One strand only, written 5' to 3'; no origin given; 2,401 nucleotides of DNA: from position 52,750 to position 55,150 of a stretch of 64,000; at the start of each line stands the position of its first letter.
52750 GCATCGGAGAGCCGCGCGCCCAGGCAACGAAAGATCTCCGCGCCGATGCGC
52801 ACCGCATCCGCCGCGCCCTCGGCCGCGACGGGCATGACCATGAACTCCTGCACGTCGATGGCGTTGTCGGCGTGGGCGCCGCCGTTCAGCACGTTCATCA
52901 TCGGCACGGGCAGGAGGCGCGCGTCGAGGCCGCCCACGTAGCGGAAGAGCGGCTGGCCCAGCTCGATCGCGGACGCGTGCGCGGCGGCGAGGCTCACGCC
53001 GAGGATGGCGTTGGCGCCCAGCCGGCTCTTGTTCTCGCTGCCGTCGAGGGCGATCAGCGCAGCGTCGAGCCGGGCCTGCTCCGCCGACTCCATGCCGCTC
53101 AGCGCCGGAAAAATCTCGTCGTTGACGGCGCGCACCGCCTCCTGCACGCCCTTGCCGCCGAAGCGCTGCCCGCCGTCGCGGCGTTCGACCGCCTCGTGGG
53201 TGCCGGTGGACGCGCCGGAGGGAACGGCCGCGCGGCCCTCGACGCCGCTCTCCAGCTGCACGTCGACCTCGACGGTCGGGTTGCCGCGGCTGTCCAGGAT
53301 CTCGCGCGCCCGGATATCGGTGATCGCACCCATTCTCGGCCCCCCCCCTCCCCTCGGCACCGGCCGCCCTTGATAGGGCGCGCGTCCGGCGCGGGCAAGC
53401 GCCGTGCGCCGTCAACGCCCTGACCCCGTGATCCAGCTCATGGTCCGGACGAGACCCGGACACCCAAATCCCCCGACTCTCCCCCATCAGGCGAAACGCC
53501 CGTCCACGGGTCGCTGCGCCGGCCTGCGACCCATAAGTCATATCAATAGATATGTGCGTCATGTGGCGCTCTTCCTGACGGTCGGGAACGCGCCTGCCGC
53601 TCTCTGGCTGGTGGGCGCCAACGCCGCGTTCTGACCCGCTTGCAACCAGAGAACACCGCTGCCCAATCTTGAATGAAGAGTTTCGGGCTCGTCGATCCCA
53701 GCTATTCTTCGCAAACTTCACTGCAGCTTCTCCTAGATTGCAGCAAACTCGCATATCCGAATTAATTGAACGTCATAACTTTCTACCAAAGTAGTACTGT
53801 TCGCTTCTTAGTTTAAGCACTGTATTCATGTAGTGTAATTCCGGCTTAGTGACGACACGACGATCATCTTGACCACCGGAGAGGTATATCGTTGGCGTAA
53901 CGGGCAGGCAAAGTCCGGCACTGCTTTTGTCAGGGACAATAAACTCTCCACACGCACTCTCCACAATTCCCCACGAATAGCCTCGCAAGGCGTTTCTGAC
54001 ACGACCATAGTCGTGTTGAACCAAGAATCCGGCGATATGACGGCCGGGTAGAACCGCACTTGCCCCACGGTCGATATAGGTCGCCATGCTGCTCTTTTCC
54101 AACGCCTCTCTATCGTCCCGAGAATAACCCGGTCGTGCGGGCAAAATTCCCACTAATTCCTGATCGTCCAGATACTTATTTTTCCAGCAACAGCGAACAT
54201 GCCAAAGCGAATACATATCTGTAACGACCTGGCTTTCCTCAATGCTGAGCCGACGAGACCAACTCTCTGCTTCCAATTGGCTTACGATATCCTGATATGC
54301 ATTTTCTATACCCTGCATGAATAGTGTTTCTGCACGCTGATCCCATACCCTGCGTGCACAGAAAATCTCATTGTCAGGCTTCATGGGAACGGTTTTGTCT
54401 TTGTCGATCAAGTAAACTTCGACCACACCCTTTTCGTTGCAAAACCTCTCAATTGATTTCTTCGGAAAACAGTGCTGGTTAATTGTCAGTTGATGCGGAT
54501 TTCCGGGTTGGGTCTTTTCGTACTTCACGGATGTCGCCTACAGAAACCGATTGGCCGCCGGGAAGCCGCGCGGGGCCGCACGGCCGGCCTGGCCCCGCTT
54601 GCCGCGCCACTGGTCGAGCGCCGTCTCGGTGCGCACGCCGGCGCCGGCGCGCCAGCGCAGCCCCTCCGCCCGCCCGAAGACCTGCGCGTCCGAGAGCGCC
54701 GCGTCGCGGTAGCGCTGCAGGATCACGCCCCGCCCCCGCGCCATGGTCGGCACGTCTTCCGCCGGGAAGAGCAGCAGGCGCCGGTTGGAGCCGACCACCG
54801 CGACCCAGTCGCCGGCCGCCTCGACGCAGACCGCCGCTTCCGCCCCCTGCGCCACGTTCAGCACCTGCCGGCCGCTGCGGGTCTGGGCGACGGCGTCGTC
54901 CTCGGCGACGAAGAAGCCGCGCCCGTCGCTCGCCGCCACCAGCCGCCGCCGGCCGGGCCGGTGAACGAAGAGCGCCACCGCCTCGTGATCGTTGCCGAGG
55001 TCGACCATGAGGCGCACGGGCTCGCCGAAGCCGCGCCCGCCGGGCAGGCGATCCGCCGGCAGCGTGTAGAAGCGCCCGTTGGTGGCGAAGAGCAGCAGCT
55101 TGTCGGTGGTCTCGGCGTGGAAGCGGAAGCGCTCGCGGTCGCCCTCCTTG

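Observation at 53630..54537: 0.9-kb low-GC islet with one DUF4238-like ORF wedged between parC and eno: candidate standalone defence gene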

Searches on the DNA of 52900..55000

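Call 69: search_rna_families(source=window, start=52900, end=55000, threshold=evalue, max_evalue=1)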
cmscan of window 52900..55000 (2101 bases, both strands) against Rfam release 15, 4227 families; matches with E-value up to 1: 1.
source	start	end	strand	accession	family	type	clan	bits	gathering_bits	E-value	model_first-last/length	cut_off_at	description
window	54919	54975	-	RF03200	mir-BART13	Gene; miRNA;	-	22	70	0.42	1-83/83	no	mir-BART13 microRNA precursor family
